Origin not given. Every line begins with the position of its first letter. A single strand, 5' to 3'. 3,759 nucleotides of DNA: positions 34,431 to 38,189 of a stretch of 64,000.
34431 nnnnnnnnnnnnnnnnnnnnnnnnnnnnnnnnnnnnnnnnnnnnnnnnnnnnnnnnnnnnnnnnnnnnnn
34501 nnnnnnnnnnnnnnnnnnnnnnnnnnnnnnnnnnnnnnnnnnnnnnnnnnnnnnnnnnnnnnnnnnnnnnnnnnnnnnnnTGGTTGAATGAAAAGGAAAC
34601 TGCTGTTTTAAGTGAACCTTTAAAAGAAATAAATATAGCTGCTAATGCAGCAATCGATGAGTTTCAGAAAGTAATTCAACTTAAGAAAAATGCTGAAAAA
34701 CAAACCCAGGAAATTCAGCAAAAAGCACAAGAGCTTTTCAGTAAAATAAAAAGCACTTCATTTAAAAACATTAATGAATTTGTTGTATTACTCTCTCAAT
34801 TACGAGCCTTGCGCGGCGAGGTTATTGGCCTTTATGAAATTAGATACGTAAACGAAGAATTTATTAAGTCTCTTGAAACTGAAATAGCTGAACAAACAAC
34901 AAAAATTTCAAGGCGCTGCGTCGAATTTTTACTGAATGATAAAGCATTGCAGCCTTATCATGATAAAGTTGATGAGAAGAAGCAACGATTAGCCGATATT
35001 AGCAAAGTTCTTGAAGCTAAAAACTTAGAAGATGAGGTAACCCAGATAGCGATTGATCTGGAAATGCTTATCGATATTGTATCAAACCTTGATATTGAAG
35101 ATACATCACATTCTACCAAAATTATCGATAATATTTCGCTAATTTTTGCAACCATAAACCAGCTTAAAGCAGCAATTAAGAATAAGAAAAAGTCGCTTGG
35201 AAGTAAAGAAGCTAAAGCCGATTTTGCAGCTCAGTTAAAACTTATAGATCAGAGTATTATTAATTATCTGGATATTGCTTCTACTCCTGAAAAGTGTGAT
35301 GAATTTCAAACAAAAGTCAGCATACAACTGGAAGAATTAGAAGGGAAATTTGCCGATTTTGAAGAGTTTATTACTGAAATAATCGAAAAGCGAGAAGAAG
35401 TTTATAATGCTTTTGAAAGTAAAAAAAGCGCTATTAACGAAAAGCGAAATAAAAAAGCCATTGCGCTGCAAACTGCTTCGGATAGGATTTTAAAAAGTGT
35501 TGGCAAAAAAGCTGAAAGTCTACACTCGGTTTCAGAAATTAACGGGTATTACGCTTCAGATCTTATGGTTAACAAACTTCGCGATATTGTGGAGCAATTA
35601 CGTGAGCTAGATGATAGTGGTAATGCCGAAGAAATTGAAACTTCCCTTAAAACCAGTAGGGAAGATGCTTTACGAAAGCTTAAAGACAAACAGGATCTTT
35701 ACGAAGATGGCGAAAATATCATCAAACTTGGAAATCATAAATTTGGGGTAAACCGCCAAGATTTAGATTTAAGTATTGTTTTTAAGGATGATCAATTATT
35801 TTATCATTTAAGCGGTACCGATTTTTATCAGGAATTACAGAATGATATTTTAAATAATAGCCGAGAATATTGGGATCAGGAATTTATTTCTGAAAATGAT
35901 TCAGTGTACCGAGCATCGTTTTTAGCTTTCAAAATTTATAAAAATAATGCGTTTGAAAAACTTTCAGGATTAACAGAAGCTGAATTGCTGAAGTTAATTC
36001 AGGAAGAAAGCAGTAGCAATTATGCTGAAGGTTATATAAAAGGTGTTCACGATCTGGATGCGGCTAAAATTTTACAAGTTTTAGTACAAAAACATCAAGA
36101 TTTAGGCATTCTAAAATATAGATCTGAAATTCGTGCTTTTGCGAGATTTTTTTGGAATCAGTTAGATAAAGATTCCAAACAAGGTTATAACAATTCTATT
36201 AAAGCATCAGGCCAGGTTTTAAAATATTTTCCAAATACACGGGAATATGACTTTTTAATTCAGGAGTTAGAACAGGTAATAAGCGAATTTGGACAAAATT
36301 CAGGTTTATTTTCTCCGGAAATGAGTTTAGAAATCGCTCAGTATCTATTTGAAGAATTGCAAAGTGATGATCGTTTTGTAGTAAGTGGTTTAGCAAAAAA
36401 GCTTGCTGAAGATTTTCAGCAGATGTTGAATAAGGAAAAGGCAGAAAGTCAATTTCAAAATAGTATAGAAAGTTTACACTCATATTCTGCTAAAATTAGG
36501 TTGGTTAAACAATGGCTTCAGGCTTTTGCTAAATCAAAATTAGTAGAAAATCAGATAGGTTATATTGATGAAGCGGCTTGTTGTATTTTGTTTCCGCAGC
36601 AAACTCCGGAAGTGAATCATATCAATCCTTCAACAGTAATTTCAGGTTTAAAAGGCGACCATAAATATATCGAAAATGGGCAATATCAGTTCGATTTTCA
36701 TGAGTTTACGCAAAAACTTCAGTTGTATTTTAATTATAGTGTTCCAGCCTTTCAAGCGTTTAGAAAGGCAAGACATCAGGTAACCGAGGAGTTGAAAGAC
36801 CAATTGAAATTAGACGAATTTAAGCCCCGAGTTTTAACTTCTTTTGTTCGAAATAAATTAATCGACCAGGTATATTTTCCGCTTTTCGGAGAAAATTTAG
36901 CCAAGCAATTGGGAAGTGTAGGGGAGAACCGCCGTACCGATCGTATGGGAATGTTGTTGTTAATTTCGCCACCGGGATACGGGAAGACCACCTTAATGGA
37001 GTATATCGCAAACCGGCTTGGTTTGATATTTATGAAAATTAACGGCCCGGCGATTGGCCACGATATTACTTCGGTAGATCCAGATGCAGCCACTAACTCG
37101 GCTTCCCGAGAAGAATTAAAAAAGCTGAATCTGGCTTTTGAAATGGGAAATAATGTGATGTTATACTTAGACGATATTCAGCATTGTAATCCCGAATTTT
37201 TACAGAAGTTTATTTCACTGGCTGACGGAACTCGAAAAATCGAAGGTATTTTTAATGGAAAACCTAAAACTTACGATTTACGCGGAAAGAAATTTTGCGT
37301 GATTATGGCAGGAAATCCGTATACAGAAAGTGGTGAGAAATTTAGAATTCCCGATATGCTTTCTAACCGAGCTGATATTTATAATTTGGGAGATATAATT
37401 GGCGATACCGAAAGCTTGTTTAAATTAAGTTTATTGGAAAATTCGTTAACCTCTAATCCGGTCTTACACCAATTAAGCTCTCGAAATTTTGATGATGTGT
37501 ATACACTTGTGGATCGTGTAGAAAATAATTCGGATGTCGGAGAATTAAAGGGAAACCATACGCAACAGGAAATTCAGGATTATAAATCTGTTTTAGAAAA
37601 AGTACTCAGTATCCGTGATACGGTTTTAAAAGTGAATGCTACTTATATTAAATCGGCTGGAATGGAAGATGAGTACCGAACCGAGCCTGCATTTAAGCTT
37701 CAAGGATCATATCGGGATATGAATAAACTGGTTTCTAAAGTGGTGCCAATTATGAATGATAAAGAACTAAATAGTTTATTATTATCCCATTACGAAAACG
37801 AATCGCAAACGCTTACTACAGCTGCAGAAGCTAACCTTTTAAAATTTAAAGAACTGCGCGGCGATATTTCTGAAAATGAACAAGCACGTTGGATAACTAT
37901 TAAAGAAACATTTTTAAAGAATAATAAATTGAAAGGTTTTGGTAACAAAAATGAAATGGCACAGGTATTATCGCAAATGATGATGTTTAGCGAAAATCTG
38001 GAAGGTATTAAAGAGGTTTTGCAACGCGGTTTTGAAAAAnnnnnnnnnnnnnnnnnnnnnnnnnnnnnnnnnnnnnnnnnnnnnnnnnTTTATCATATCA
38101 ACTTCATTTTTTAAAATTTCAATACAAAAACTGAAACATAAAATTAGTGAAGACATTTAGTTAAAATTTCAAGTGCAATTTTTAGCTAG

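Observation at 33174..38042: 1622-aa cytoplasmic giant: unknown N-terminal domain, a roughly 700-aa coiled-coil stalk, and a MoxR/AAA_5-like ATPase head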

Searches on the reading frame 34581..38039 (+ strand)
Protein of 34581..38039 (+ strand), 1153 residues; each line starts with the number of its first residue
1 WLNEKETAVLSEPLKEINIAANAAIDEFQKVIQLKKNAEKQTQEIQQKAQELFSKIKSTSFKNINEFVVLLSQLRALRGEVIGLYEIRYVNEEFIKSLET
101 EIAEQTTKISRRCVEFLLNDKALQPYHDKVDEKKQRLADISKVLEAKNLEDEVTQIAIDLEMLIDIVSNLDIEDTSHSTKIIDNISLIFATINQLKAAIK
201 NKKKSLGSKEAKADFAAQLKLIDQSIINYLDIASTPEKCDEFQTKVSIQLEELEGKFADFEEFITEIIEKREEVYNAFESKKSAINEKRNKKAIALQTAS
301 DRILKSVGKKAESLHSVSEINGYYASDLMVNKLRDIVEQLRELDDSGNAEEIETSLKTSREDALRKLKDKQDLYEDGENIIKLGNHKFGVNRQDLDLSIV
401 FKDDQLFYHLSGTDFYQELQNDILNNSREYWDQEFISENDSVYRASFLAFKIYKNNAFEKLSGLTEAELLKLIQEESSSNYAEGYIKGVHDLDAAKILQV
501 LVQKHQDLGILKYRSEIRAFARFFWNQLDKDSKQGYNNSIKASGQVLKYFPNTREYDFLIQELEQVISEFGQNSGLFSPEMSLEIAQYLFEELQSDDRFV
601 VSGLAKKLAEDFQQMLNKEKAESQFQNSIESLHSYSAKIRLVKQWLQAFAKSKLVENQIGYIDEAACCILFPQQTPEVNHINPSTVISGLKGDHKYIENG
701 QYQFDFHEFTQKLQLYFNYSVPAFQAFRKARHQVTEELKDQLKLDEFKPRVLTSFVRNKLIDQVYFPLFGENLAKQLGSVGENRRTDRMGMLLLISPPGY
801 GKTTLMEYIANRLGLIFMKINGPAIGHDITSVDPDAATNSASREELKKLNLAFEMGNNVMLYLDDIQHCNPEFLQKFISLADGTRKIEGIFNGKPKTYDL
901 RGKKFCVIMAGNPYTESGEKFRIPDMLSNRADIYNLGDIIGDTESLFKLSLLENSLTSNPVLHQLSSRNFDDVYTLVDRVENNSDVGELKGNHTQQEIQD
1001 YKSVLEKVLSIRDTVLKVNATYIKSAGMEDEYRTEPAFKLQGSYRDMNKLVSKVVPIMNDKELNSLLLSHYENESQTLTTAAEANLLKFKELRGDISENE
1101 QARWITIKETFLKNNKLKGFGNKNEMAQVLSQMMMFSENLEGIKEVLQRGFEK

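Call 59: predict_structure(alignment_id=A3)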
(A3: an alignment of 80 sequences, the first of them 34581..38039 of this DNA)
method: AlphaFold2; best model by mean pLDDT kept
length: 1153 residues; sequences in the alignment: 80
mean_pLDDT: 81.6   pTM: 0.67
mean pLDDT of the five models: 81.6, 79.9, 78.0, 78.0, 76.6
residues with pLDDT >= 90: 316; 70-90: 658; 50-70: 155; < 50: 24
segments of 3 or more residues with pLDDT < 50: 204-219
pLDDT, mean of each block of 10 residues (from residue 1): 54 65 60 73 85 85 81 78 73 82 83 82 83 82 69 79 71 70 76 74 40 35 54 67 68 54 60 68 61 72 79 79 77 79 73 80 80 83 89 89 89 91 87 89 93 87 87 84 83 92 91 93 93 90 85 83 93 90 92 88 92 93 92 91 92 83 93 88 91 84 92 91 91 88 88 82 88 88 71 85 90 93 91 91 93 94 93 90 87 92 92 78 84 75 82 86 80 85 77 74 89 89 81 84 88 86 88 82 89 89 88 74 58 67 72 62
secondary structure, 60 per line:
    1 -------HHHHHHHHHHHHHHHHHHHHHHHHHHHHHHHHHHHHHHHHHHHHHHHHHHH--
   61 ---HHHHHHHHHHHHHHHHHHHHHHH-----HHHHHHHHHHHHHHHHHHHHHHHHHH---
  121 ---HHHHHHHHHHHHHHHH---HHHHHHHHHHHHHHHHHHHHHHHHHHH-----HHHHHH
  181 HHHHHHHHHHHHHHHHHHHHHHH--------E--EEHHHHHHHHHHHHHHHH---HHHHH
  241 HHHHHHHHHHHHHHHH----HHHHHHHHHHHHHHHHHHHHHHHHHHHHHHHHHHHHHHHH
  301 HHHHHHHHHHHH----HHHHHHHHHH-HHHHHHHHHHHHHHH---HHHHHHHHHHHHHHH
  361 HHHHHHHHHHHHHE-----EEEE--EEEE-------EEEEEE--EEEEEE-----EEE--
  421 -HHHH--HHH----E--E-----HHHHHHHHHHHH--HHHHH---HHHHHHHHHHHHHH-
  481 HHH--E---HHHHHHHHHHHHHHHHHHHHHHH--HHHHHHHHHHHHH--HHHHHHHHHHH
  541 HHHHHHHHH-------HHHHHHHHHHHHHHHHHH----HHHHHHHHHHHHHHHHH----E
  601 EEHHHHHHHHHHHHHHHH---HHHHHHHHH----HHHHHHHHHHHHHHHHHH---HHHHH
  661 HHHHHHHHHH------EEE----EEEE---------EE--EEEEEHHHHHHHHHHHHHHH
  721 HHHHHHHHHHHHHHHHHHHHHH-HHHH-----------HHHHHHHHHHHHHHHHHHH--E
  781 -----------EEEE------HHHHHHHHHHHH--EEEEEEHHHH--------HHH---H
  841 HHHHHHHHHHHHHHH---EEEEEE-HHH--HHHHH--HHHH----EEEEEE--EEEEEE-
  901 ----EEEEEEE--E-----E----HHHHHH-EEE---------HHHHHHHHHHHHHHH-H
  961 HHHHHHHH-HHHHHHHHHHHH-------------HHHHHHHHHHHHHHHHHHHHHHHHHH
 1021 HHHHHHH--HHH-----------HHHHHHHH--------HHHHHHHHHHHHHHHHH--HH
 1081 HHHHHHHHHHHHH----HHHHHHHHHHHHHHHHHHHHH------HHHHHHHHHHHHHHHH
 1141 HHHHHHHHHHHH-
elements in order (helices of 4 or more, strands of 3 or more residues): H8-58 H64-86 H92-117 H124-139 H143-169 H175-203 H217-232 H236-256 H261-312 H317-326 H328-342 H346-373 E380-383 E386-389 E397-402 E405-410 E416-418 H422-425 H444-455 H458-462 H466-479 H490-512 H515-527 H530-549 H557-574 H579-595 E600-602 H603-618 H622-630 H635-652 H656-670 E677-679 E684-687 E701-705 H706-742 H744-747 H759-777 E792-795 H802-813 E816-821 H822-825 H840-855 E859-864 H871-875 H878-881 E886-891 E894-899 E905-911 H925-930 E932-934 H944-958 H960-968 H970-981 H995-1027 H1044-1051 H1060-1076 H1079-1093 H1098-1118 H1125-1152
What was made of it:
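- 34602..35699 (+): All-helical region (aa 477-842): 12 helices of 10-52 residues. It includes DUF7902 (aa 590-674, nt 34941-35195). AF2 DSSP (call 59).
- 37236..37277 (+): Pre-sensor-1 beta-hairpin (aa 1355-1368). The AF2 model shows two strands, 1355-1360 and 1363-1368, between Walker B and sensor 1 (call 59).
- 37698..37715 (+): LQGSYR (aa 1509-1514). R1514 is the candidate sensor-2 arginine. The motif lies at the start of a lid helix (call 59).
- On AAA+ superfamily: The alpha/beta core plus lid is modelled at pLDDT 85-93 (call 59).
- On MoxR / AAA_5 group (pre-sensor-2-insert clade of AAA+): Two strands, 1355-1360 and 1363-1368, lie between Walker B and sensor 1 in the model (call 59). 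Four helices lie between strand 5 and the sensor-2 helix (call 59).
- On Vps4-type classical AAA: A hairpin is present (call 59).
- Closest known: MoxR-class AAA+ ATPases. Different: No beta-hairpin is modelled in the helix-2 region (call 59).
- Checked: The AlphaFold2 model (pLDDT 81.6) gives 12 helices of 10-52 residues over 477-842, then a small beta unit (849-887) and an all-alpha globular domain (913-1139) (call 59).
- The helical part consists of short broken helices, the longest about 52 residues (roughly 8 nm), not a long stalk (call 59).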

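Call 86: fold_search(model_id=the predicted structure, library=pdb)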
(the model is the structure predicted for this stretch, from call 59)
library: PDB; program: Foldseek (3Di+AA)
matches with E <= 10: 951; with E <= 0.001: 109
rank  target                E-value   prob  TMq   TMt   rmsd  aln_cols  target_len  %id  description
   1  7k5b_C                4.5e-07  1.00  0.13  0.05  60.2      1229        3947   12  Structure of outer-arm dynein bound to microtubule doublet in microtubule binding state 2 (MTBS-2) (released 2021-09-29)
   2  7k58_C                3.1e-06  1.00  0.13  0.05  56.3      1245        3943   11  Structure of outer-arm dyneins bound to microtubule with microtubule binding state 1(MTBS-1) (released 2021-09-29)
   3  9fqr_X1               5.3e-06  1.00  0.14  0.05  52.8      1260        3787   10  96-nm repeat of axonemal doublet microtubules from bovine sperm (released 2025-03-26)
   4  8j07_g5               7.4e-06  1.00  0.13  0.05  59.4      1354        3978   11  96nm repeat of human respiratory doublet microtubule and associated axonemal complexes (released 2023-07-26)
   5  8efv_B                1.7e-05  1.00  0.13  0.39   8.5       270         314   17  Structure of single homo-hexameric Holliday junction ATP-dependent DNA helicase RuvB motor (released 2023-05-10)
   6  6l1q_A                2.2e-05  1.00  0.15  0.54   8.1       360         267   14  Crystal structure of AfCbbQ2, a MoxR AAA+-ATPase and CbbQO-type Rubisco activase from Acidithiobacillus ferrooxidans (released 2019-12-18)
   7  9qh7_E                3.5e-05  1.00  0.14  0.53  10.4       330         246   13  NorQ in complex with NorD VWA domain steep staircase subset 1 from Paracoccus denitrificans (released 2026-03-25)
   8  8efv_A                3.7e-05  1.00  0.15  0.41  12.5       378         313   15  Structure of single homo-hexameric Holliday junction ATP-dependent DNA helicase RuvB motor (released 2023-05-10)
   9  9qh6_B                3.8e-05  1.00  0.15  0.53   8.1       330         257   14  NorQ in complex with NorD VWA domain from Paracoccus denitrificans (released 2026-03-25)
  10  9qhd_C                5.6e-05  1.00  0.14  0.52   9.1       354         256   11  NorQD complex state 1 from Jhaorihella thermophila (released 2026-03-25)
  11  7pbl_D                5.6e-05  1.00  0.15  0.42  10.4       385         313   12  RuvAB branch migration motor complexed to the Holliday junction - RuvB AAA+ state s1 [t2 dataset] (released 2022-09-14)
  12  8j07_g1               6.9e-05  0.98  0.14  0.05  58.6      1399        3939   11  96nm repeat of human respiratory doublet microtubule and associated axonemal complexes (released 2023-07-26)
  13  9qh9_C                7.2e-05  1.00  0.14  0.52  11.7       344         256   14  NorQ in complex with NorD VWA domain steep staircase subset 2 from Paracoccus denitrificans (released 2026-03-25)
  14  8efy_B                7.5e-05  1.00  0.13  0.39   8.7       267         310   16  Structure of double homo-hexameric AAA+ ATPase RuvB motors (released 2023-05-10)
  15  9qhd_A                7.8e-05  1.00  0.13  0.50  13.5       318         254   14  NorQD complex state 1 from Jhaorihella thermophila (released 2026-03-25)
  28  8j07_k8               1.6e-04  0.97  0.14  0.04  67.7      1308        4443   11  96nm repeat of human respiratory doublet microtubule and associated axonemal complexes (released 2023-07-26)
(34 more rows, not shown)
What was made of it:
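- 36609..38036 (+): AAA+ head: small beta unit and long helix (aa 1146-1211), alpha/beta core (aa 1261-1403), and an extended helical lid reaching aa 1621. Foldseek gives NorQ/CbbQ2 at target TM 0.50-0.57 (call 86).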

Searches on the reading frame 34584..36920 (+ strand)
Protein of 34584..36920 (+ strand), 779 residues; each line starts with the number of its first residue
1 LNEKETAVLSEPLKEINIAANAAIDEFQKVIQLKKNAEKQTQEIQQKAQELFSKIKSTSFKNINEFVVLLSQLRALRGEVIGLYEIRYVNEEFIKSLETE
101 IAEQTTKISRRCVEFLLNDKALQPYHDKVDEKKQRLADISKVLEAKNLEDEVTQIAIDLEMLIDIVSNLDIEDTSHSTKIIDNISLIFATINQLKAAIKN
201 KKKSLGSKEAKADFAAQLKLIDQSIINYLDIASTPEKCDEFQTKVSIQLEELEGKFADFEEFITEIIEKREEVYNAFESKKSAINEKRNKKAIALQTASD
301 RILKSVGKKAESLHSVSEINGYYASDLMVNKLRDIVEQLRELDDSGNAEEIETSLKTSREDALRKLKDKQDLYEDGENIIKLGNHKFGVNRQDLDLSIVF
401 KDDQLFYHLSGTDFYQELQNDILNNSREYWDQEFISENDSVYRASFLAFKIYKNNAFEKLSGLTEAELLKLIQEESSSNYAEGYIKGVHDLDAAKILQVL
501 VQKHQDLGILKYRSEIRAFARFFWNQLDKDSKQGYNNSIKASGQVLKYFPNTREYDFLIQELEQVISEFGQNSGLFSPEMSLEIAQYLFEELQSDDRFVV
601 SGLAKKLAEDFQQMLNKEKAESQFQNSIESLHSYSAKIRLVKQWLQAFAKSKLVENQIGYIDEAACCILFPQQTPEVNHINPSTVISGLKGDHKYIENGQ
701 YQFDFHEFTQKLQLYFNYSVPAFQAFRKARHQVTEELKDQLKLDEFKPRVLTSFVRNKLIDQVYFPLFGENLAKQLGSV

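Call 19: search_protein_families(library=pfam, proteins=[window:34584-36920:+], max_evalue=10)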
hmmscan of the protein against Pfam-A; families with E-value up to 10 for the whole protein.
window:34584-36920:+ (779 aa): 6 families
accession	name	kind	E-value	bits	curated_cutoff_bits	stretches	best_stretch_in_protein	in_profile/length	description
PF25472.1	DUF7902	-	4.4e-26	91.3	26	1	120-204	1-85/85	Domain of unknown function (DUF7902)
PF16902.11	FokI_D3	-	0.068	13.5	29.2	1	134-170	29-65/69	FokI, D3 domain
PF03221.22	HTH_Tnp_Tc5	-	0.079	13.4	22.2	1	494-529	5-41/66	Tc5 transposase DNA-binding domain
PF08785.16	Ku_PK_bind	-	0.25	12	25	1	23-114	2-89/120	Ku C terminal domain like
PF08771.16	FRB_dom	-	1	10.1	24.7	1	171-233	17-79/99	FKBP12-rapamycin binding domain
PF00838.24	TCTP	-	4.9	7.8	24.3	1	210-266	80-135/164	Translationally controlled tumour protein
